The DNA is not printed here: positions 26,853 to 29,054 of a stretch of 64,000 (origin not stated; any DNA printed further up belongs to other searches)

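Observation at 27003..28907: GlgX/isoamylase homolog with all four GH13 catalytic motifs replaced: candidate bacterial pseudo-debranching enzyme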

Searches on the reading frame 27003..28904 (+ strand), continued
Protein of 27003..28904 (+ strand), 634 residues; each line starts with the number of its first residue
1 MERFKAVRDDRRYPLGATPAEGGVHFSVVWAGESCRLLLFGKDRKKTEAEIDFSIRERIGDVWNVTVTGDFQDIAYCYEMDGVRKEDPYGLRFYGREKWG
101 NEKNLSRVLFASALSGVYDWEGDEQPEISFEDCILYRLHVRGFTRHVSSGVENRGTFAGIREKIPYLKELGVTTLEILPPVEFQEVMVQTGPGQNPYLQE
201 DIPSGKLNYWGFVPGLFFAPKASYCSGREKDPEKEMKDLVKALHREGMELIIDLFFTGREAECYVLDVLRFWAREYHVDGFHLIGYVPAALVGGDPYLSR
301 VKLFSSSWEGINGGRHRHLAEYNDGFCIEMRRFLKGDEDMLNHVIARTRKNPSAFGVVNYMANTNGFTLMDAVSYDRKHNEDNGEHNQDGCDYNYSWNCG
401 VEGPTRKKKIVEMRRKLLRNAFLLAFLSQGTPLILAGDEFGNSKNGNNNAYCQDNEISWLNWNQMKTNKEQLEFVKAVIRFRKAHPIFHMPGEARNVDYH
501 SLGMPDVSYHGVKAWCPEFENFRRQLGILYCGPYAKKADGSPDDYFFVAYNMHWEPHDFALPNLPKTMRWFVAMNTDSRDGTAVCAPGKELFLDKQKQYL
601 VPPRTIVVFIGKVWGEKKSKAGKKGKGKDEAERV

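Call 16: find_encoding_contigs(protein=P0115, flank=10000, max_places=3)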
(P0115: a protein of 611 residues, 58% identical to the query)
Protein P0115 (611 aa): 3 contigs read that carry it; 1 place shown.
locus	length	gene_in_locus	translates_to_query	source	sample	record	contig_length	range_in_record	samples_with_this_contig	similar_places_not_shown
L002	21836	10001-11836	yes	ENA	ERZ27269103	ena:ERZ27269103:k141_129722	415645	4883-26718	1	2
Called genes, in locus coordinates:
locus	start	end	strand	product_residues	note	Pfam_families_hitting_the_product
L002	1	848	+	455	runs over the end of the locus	PF00367:PTS_EIIB, PF02378:PTS_EIIC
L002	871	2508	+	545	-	-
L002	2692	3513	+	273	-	PF02361:CbiQ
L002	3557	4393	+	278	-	PF00005:ABC_tran, PF02463:SMC_N (weak), PF13304:AAA_21 (faint)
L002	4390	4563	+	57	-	-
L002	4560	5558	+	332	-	PF01891:CbiM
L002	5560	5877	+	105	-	PF02553:CbiN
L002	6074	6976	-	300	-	PF00480:ROK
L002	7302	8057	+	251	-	PF03372:Exo_endo_phos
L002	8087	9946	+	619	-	PF00005:ABC_tran, PF02463:SMC_N (faint), PF13555:AAA_29 (faint), PF13238:AAA_18 (faint), PF13304:AAA_21 (faint), PF13401:AAA_22 (faint), PF00005:ABC_tran, PF16326:ABC_tran_CTD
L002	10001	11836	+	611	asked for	PF00128:Alpha-amylase (faint)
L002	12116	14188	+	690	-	PF00874:PRD, PF00359:PTS_EIIA_2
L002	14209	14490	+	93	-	PF02302:PTS_IIB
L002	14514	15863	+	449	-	PF03611:EIIC-GAT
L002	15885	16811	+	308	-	PF13292:DXP_synthase_N, PF00456:Transketolase_N, PF00676:E1_dh, PF02775:TPP_enzyme_C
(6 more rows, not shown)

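Call 17: search_protein_representatives(protein=window:27003-28904:+)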
Query: 634 residues. Proteins with E-value up to 0.001 (for the whole library): 11780; up to 1e-10: 6337; up to 1e-30: 1542. The best 150 are listed.
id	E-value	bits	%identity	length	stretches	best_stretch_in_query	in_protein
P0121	1.1e-177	608.5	48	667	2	313-613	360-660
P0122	8.7e-177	605.6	46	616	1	7-611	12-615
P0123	6.5e-175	599.4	50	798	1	8-610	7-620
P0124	4.8e-172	589.9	46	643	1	13-613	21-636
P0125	1.7e-170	584.8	47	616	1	12-626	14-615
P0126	6.1e-170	583.0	46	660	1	11-612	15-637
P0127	2.7e-168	577.5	48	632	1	33-610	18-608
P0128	3.1e-167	574.0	47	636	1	8-626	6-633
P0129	4.2e-166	570.3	46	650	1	10-632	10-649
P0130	1.3e-164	565.3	46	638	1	15-613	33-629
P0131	2.3e-164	564.5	45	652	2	316-609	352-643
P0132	5.1e-162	556.8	45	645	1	10-625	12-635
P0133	5.9e-161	553.3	56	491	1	178-627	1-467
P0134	1.8e-160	551.7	46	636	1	11-612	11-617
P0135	5.2e-159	546.9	46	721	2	199-628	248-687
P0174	6.9e-139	480.3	42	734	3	198-625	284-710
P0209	8.5e-131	453.6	44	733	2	207-613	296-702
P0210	1.3e-130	453.0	44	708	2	310-587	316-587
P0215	3.4e-129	448.3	41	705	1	15-577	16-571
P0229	6.6e-126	437.5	49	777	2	357-583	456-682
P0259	1.1e-120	420.2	46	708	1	109-573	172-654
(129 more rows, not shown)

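Call 21: find_encoding_contigs(protein=P0122, flank=10000, max_places=3)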
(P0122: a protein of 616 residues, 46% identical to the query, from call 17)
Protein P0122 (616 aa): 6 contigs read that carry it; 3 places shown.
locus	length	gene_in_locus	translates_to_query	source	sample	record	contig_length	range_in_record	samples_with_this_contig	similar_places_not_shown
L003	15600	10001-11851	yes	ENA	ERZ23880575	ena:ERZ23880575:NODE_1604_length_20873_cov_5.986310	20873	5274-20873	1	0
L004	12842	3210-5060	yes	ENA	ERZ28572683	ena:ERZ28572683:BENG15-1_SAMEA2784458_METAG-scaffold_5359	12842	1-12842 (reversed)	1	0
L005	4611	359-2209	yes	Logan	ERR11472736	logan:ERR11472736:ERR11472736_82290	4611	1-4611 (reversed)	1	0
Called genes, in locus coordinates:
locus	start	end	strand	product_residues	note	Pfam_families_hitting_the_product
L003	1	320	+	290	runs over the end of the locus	PF09986:DUF2225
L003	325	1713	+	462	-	PF00392:GntR, PF00155:Aminotran_1_2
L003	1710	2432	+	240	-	PF19538:DUF6062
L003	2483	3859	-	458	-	PF01235:Na_Ala_symp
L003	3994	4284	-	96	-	-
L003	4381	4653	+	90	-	PF19668:DUF6171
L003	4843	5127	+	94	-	PF00166:Cpn10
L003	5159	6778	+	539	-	PF00118:Cpn60_TCP1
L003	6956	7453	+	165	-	PF19601:DUF6106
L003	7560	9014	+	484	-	PF00478:IMPDH, PF00571:CBS, PF03060:NMO (weak)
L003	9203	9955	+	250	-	PF03372:Exo_endo_phos, PF14529:Exo_endo_phos_2 (faint)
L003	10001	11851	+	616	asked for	PF00128:Alpha-amylase (weak)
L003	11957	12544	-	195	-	PF07155:ECF-ribofla_trS, PF12822:ECF_trnsprt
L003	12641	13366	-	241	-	PF02146:SIR2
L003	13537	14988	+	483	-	PF00749:tRNA-synt_1c, PF19269:Anticodon_2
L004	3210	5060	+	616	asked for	PF00128:Alpha-amylase (weak)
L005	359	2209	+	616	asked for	PF00128:Alpha-amylase (weak)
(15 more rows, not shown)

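Call 22: search_protein_families(library=pfam, proteins=[P0123, P0229, P0174, P0209, P0135, P0259, P0210, P0215, P0100, P0102], max_evalue=0.001)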
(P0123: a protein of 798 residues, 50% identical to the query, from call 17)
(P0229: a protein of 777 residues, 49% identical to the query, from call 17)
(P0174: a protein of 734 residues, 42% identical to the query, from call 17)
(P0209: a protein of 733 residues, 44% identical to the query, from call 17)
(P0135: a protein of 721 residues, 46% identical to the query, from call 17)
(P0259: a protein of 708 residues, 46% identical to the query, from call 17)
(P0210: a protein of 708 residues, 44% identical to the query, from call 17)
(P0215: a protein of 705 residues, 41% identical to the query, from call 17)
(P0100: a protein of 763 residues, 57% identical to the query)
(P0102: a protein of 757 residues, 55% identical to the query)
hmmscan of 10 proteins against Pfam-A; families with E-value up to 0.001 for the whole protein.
P0123 (798 aa): 4 families
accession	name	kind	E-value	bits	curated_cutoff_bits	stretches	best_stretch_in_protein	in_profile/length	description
PF01035.26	DNA_binding_1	-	1.1e-19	70.5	27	1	715-793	2-80/81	6-O-methylguanine DNA methyltransferase, DNA binding domain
PF00128.31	Alpha-amylase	-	1.6e-11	44.6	22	1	151-257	11-87/446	Alpha amylase, catalytic domain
PF02870.21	Methyltransf_1N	-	1.7e-10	41.7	21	1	627-709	3-70/71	6-O-methylguanine DNA methyltransferase, ribonuclease-like domain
PF02922.24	CBM_48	-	2.6e-05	24.9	22.4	1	14-90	2-83/83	Carbohydrate-binding module 48 (Isoamylase N-terminal domain)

P0229 (777 aa): 2 families
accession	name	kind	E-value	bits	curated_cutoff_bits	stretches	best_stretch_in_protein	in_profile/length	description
PF00128.31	Alpha-amylase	-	3.5e-09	36.8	22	1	158-275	5-89/446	Alpha amylase, catalytic domain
PF21331.3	Isoamylase_C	-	1.5e-06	29.1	27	1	640-700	35-97/107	Isoamylase, C-terminal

P0174 (734 aa): 1 family
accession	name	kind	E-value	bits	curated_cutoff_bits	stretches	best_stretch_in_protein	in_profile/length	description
PF00128.31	Alpha-amylase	-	9.3e-08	32.2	22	1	183-211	15-43/446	Alpha amylase, catalytic domain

P0209 (733 aa): 1 family
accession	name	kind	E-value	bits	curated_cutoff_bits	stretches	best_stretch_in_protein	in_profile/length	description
PF00128.31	Alpha-amylase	-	1.6e-07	31.4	22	1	159-192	13-43/446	Alpha amylase, catalytic domain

P0135 (721 aa): 2 families
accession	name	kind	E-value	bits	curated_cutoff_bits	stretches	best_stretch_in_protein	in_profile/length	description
PF00128.31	Alpha-amylase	-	3e-10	40.4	22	1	159-199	7-44/446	Alpha amylase, catalytic domain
PF02922.24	CBM_48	-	0.00018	22.2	22.4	0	26-104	3-83/83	Carbohydrate-binding module 48 (Isoamylase N-terminal domain)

P0259 (708 aa): 1 family
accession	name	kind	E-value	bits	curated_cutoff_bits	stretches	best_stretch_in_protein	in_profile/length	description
PF00128.31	Alpha-amylase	-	5.2e-09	36.3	22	0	217-247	13-43/446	Alpha amylase, catalytic domain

P0210 (708 aa): 2 families
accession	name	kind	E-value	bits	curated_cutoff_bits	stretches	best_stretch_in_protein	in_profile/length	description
PF00128.31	Alpha-amylase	-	3.3e-09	36.9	22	1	131-237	4-92/446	Alpha amylase, catalytic domain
PF02922.24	CBM_48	-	0.00037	21.2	22.4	0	18-69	21-72/83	Carbohydrate-binding module 48 (Isoamylase N-terminal domain)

P0215 (705 aa): 3 families
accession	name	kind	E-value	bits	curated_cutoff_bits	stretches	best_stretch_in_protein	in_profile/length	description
PF00128.31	Alpha-amylase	-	2.6e-08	34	22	1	142-243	13-87/446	Alpha amylase, catalytic domain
PF21156.3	ISOA1-3_C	-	9.4e-05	23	27.3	1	534-599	25-90/106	Isoamylase 1-3, C-terminal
PF21331.3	Isoamylase_C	-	0.00013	22.8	27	0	535-576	35-76/107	Isoamylase, C-terminal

P0100 (763 aa): 1 family
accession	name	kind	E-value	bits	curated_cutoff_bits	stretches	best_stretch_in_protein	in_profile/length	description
PF00128.31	Alpha-amylase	-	1.2e-09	38.3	22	0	157-185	12-40/446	Alpha amylase, catalytic domain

P0102 (757 aa): 3 families
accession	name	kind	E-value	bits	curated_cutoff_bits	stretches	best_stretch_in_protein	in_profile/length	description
PF00128.31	Alpha-amylase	-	9.5e-08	32.1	22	0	156-185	11-40/446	Alpha amylase, catalytic domain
PF21331.3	Isoamylase_C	-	5.7e-05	24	27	1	548-615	37-107/107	Isoamylase, C-terminal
PF07382.16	HC2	-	0.00018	22.1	40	1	627-718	39-130/194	Histone H1-like nucleoprotein HC2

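Call 28: find_related_loci(query=A1, collection=genome_contigs, flank=10000)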
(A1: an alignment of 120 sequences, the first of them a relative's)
Query A1 (634 aa) in genome_contigs; peptide patterns used: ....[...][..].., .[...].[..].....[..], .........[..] (x = any residue, [..] = any of these).
600 stretches matched a pattern (row limit reached: there are more); 597 encode a relative of the query (tblastn E <= 1e-3); the best 80 are kept; 80 distinct loci.
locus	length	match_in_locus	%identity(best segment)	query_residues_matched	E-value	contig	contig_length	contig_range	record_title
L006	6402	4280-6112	64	1-610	0e+0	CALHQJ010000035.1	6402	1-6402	MAG TPA_asm: uncultured Clostridium sp. isolate ERR589572_bin.98_CONCOCT_v1.1_MAG genome assembly, contig: ERZ772891.787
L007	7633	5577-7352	47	26-609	5e-175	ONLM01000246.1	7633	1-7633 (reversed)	uncultured Clostridiales bacterium isolate RUG411 genome assembly, contig: k87_48981251, whole genome shotgun sequence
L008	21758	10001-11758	46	15-585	3e-171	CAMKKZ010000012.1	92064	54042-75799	MAG: uncultured Oribacterium sp. isolate SRR12081300_bin.44_metaWRAP_v1.3_MAG genome assembly, contig: ERZ12289770.279,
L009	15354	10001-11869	44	7-612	8e-164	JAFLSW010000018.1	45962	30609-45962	MAG: Lachnospiraceae bacterium isolate HAN037 Seq18, whole genome shotgun sequence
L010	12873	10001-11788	43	16-612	2e-156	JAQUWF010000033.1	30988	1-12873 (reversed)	MAG: Lachnospiraceae bacterium isolate STD2_184 NODE_5135_length_30988_cov_9.180001_Sandtown_D2, whole genome shotgun se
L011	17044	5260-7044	45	13-609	2e-156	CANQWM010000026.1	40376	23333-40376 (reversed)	MAG: uncultured Acetatifactor sp. isolate Lapin-012__bin95 genome assembly, contig: Lapin-012__NODE_1628_length_40376_co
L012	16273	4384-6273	41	14-610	7e-155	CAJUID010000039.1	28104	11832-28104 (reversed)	MAG TPA_asm: uncultured Lachnospiraceae bacterium isolate MGBC137941 genome assembly, contig: MGBC137941.39, whole genom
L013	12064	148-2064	41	13-609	1e-150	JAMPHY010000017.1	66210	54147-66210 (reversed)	MAG: Clostridiales bacterium isolate NALB_7961_5 Scaffold_#17__SCF_017___66210_bp, whole genome shotgun sequence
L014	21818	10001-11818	43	13-611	1e-148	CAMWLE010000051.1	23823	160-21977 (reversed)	MAG TPA_asm: uncultured bacterium isolate SRR14411328_bin.10_metawrap_v1.3_MAG genome assembly, contig: NODE.722_length_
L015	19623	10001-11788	45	15-612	5e-164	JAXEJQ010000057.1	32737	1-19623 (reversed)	MAG: Candidatus Limivivens sp. isolate SUG2737 k141_2159858, whole genome shotgun sequence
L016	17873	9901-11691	41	13-609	1e-146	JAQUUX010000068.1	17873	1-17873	MAG: Lachnospiraceae bacterium isolate STD2_153 NODE_11581_length_17873_cov_8.904147_Sandtown_D2, whole genome shotgun s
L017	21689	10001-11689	45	13-589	5e-149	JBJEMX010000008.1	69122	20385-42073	MAG: Lachnospiraceae bacterium isolate LOHA14_bin.033 NODE_141_length_69122_cov_8.231080, whole genome shotgun sequence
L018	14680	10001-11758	42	23-611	7e-145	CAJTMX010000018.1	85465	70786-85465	MAG TPA_asm: uncultured Acetatifactor sp. isolate MGBC100310 genome assembly, contig: MGBC100310.18, whole genome shotgu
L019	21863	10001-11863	39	1-611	3e-148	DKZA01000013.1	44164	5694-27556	MAG TPA_asm: Lachnospiraceae bacterium UBA7086 UBA7086_contig_6747, whole genome shotgun sequence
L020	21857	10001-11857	39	23-612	2e-141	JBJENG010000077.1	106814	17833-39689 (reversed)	MAG: Blautia sp. isolate LOHA32_bin.009 NODE_53_length_106814_cov_11.554829, whole genome shotgun sequence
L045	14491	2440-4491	34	14-624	7e-107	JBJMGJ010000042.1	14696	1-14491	MAG: Bryobacteraceae bacterium isolate H1_18_all_fractions_metab_conc_105_57_8 k255_654736, whole genome shotgun sequenc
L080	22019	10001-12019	33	16-612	1e-100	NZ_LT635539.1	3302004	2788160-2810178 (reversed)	Blautia sp. Marseille-P3087 strain Marseille-P3087T, whole genome shotgun sequence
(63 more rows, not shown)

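Call 34: find_encoding_contigs(protein=P0123, flank=8000, max_places=5)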
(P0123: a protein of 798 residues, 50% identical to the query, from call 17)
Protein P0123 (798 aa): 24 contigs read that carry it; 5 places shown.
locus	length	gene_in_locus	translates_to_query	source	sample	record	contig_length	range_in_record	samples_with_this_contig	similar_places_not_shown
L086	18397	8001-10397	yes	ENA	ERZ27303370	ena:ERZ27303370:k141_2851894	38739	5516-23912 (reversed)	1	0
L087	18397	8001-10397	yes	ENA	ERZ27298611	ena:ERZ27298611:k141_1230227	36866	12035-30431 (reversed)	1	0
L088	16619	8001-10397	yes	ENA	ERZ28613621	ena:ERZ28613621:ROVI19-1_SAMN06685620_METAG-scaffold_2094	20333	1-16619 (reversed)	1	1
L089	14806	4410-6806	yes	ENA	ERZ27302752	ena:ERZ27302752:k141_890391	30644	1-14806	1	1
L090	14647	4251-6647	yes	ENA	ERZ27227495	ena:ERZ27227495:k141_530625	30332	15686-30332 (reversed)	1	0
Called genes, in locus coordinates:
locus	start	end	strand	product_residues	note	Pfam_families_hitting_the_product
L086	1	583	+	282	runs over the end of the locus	PF19700:DUF6198 (weak), PF02588:YitT_membrane, PF10035:DUF2179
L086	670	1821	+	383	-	PF01546:Peptidase_M20, PF07687:M20_dimer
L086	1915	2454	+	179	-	PF13302:Acetyltransf_3, PF13420:Acetyltransf_4, PF00583:Acetyltransf_1, PF13523:Acetyltransf_8 (faint)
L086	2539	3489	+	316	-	PF00962:A_deaminase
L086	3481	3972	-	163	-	-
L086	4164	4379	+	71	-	-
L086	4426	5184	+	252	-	PF01987:AIM24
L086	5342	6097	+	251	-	PF03372:Exo_endo_phos, PF14529:Exo_endo_phos_2 (weak)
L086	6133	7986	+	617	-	PF00005:ABC_tran, PF02463:SMC_N (faint), PF13555:AAA_29 (faint), PF13304:AAA_21 (faint), PF12848:ABC_tran_Xtn, PF00005:ABC_tran, PF16326:ABC_tran_CTD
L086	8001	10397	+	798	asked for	PF00128:Alpha-amylase (faint), PF02870:Methyltransf_1N, PF01035:DNA_binding_1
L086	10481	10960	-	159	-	PF02664:LuxS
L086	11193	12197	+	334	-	PF00579:tRNA-synt_1b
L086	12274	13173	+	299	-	PF01557:FAA_hydrolase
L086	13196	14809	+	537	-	PF03313:SDH_alpha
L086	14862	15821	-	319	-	PF00781:DAGK_cat, PF19279:YegS_C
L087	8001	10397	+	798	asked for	PF00128:Alpha-amylase (faint), PF02870:Methyltransf_1N, PF01035:DNA_binding_1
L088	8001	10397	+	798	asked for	PF00128:Alpha-amylase (faint), PF02870:Methyltransf_1N, PF01035:DNA_binding_1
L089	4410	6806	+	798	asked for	PF00128:Alpha-amylase (faint), PF02870:Methyltransf_1N, PF01035:DNA_binding_1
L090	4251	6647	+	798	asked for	PF00128:Alpha-amylase (faint), PF02870:Methyltransf_1N, PF01035:DNA_binding_1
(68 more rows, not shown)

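Call 39: find_encoding_contigs(protein=P0002, flank=6000, max_places=2)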
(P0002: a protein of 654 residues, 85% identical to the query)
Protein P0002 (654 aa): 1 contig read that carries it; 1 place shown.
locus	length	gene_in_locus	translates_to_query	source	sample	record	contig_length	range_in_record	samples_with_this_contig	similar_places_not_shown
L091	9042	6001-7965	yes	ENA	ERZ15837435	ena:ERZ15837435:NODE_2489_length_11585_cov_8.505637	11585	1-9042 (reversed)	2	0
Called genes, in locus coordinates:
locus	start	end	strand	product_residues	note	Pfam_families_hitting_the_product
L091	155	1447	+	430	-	PF00275:EPSP_synthase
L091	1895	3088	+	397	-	PF00438:S-AdoMet_synt_N, PF02772:S-AdoMet_synt_M, PF02773:S-AdoMet_synt_C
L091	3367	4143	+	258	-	PF03372:Exo_endo_phos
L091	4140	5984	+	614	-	PF00005:ABC_tran, PF02463:SMC_N (faint), PF13555:AAA_29 (faint), PF13304:AAA_21 (faint), PF12848:ABC_tran_Xtn, PF00005:ABC_tran, PF16326:ABC_tran_CTD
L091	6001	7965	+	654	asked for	PF00128:Alpha-amylase (faint)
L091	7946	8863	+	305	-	PF13478:XdhC_C, PF02625:XdhC_CoxI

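Call 40: find_encoding_contigs(protein=P0004, flank=6000, max_places=2)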
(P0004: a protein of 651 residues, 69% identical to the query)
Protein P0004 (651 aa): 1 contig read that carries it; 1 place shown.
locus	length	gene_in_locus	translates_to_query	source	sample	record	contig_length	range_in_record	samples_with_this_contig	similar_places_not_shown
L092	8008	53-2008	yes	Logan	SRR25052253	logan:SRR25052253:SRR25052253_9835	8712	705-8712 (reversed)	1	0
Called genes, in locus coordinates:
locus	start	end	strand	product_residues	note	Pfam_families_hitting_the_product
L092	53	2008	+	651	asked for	PF00128:Alpha-amylase (faint)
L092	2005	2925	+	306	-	PF13478:XdhC_C, PF02625:XdhC_CoxI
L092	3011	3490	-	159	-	PF02664:LuxS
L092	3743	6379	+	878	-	PF00690:Cation_ATPase_N, PF00122:E1-E2_ATPase, PF00702:Hydrolase, PF13246:Cation_ATPase, PF00689:Cation_ATPase_C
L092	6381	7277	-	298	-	PF01557:FAA_hydrolase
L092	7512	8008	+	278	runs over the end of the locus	PF00753:Lactamase_B, PF23023:Anti-Pycsar_Apyc1 (weak), PF12706:Lactamase_B_2 (weak)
